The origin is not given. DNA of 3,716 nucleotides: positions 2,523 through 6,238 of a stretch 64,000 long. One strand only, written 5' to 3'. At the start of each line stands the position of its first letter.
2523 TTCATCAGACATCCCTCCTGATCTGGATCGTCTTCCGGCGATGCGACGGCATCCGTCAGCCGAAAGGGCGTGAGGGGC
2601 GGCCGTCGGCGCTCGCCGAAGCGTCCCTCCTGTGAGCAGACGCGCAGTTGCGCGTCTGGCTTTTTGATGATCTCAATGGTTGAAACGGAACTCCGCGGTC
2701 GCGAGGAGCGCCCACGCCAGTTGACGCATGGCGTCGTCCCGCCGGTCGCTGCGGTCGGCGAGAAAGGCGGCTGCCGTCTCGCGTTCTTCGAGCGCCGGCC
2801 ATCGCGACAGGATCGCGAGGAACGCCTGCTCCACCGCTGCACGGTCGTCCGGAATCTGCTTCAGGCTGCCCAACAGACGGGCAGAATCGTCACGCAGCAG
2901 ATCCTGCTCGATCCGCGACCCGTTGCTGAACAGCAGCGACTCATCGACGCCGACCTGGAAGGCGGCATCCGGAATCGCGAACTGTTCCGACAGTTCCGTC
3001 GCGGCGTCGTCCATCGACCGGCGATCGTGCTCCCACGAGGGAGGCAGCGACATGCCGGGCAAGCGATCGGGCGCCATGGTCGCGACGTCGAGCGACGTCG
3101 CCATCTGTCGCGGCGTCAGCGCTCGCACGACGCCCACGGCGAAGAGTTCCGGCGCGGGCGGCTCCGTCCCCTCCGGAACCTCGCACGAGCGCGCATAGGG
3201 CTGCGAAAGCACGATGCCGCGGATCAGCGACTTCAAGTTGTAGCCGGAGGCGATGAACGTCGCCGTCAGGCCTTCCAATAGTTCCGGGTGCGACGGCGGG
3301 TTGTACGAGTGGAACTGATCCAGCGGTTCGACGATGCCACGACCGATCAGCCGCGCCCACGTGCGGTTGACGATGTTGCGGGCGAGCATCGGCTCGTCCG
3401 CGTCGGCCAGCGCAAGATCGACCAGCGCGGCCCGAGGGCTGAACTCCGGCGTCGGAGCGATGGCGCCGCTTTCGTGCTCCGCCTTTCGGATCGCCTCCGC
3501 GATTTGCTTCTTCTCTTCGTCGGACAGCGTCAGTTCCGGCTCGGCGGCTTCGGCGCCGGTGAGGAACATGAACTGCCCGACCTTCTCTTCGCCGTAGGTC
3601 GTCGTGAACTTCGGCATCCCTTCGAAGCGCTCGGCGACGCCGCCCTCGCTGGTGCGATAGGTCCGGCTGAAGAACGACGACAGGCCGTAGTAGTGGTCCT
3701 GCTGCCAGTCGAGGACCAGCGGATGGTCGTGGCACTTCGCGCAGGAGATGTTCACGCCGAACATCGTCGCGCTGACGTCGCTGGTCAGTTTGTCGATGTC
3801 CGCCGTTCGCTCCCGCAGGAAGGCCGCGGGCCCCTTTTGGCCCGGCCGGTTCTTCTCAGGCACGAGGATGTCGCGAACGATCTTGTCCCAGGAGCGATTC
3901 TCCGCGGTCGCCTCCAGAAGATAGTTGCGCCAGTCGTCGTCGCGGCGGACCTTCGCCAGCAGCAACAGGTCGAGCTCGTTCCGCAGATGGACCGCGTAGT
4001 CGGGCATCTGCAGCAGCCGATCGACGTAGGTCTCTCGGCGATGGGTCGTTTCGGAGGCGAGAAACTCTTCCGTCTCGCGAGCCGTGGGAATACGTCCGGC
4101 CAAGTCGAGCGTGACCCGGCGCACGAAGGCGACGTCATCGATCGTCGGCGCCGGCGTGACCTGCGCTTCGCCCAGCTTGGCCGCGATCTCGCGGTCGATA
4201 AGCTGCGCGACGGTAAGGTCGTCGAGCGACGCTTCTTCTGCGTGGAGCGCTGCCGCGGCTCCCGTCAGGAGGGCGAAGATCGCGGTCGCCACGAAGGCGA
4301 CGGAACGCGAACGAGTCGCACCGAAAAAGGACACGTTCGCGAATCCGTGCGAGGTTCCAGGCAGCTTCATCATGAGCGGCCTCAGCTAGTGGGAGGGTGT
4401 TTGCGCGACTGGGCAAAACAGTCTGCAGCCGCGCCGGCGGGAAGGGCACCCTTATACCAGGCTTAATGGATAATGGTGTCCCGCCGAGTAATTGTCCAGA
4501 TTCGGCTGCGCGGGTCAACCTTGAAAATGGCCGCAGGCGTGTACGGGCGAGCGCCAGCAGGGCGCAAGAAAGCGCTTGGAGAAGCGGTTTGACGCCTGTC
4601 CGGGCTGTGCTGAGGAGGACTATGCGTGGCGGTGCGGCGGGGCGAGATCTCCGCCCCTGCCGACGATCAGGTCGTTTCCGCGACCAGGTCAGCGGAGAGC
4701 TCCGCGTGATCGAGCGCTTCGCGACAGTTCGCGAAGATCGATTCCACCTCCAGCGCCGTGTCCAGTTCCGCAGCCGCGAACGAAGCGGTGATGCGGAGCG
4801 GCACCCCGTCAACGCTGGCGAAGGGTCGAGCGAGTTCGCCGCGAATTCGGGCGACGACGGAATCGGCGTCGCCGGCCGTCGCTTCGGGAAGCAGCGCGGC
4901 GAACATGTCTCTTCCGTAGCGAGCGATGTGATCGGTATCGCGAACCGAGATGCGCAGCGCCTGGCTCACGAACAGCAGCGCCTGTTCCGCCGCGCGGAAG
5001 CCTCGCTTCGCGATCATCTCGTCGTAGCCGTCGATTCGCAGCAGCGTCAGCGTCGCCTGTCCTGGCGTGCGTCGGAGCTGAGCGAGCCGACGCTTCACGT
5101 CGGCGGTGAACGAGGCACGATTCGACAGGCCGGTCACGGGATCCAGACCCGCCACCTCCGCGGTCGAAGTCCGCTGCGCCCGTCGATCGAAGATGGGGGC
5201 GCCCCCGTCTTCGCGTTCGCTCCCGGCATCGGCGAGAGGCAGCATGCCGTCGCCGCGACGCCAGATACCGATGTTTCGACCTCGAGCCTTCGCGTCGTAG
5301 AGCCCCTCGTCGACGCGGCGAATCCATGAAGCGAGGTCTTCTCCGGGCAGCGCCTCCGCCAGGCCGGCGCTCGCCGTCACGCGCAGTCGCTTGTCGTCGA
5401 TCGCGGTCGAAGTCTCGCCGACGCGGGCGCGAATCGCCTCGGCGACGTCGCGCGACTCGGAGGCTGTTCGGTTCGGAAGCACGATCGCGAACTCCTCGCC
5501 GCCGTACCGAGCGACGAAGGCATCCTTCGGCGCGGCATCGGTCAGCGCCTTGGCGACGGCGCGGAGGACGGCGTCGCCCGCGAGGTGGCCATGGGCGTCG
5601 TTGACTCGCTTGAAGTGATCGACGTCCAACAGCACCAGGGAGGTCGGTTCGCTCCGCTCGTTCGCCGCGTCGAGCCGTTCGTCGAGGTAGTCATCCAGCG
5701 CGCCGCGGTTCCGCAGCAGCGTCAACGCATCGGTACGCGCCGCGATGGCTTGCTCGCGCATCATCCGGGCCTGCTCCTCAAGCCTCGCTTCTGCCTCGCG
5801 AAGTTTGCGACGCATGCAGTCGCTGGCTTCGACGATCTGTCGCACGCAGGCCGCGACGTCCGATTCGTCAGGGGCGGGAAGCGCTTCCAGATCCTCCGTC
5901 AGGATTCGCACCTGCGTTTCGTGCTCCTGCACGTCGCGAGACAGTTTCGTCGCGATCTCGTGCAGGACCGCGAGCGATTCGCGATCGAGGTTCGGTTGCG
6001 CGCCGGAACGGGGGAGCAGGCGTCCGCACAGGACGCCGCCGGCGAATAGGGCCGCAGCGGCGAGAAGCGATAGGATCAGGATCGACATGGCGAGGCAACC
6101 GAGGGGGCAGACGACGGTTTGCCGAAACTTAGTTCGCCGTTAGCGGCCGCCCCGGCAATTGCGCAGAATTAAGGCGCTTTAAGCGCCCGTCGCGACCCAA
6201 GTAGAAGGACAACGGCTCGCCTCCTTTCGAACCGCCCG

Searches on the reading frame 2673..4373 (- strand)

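Call 66: search_protein_families(library=pfam, proteins=[window:2673-4373:-], max_evalue=0.00001)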
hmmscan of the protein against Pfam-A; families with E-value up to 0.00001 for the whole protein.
window:2673-4373:- (566 aa): 2 families
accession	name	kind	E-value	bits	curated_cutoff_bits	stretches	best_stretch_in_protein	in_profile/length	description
PF07583.16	PSCyt2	-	1.4e-36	126.9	29.8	1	59-238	2-207/209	Protein of unknown function (DUF1549)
PF07587.16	PSD1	-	3.1e-30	105.8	28.5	1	321-448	8-139/244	Protein of unknown function (DUF1553)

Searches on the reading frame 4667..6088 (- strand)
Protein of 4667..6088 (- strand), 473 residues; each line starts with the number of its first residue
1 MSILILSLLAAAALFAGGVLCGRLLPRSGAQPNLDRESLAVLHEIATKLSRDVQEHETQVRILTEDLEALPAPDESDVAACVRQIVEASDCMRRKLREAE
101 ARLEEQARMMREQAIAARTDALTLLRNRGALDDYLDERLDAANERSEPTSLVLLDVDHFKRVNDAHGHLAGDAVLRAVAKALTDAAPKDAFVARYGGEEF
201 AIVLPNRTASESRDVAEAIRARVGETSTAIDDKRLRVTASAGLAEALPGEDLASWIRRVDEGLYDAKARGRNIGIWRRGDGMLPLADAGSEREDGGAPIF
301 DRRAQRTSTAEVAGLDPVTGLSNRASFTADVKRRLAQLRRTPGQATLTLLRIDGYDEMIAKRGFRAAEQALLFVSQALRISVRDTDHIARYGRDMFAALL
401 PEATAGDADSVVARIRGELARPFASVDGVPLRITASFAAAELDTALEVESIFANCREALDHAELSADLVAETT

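Call 66: search_protein_families(library=pfam, proteins=[window:4667-6088:-], max_evalue=0.00001)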
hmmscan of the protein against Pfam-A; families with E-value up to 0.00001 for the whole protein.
window:4667-6088:- (473 aa): 1 family
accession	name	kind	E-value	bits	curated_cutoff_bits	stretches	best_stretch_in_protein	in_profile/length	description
PF00990.26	GGDEF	-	3.4e-64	215.9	23.8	2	118-272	2-160/161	Diguanylate cyclase, GGDEF domain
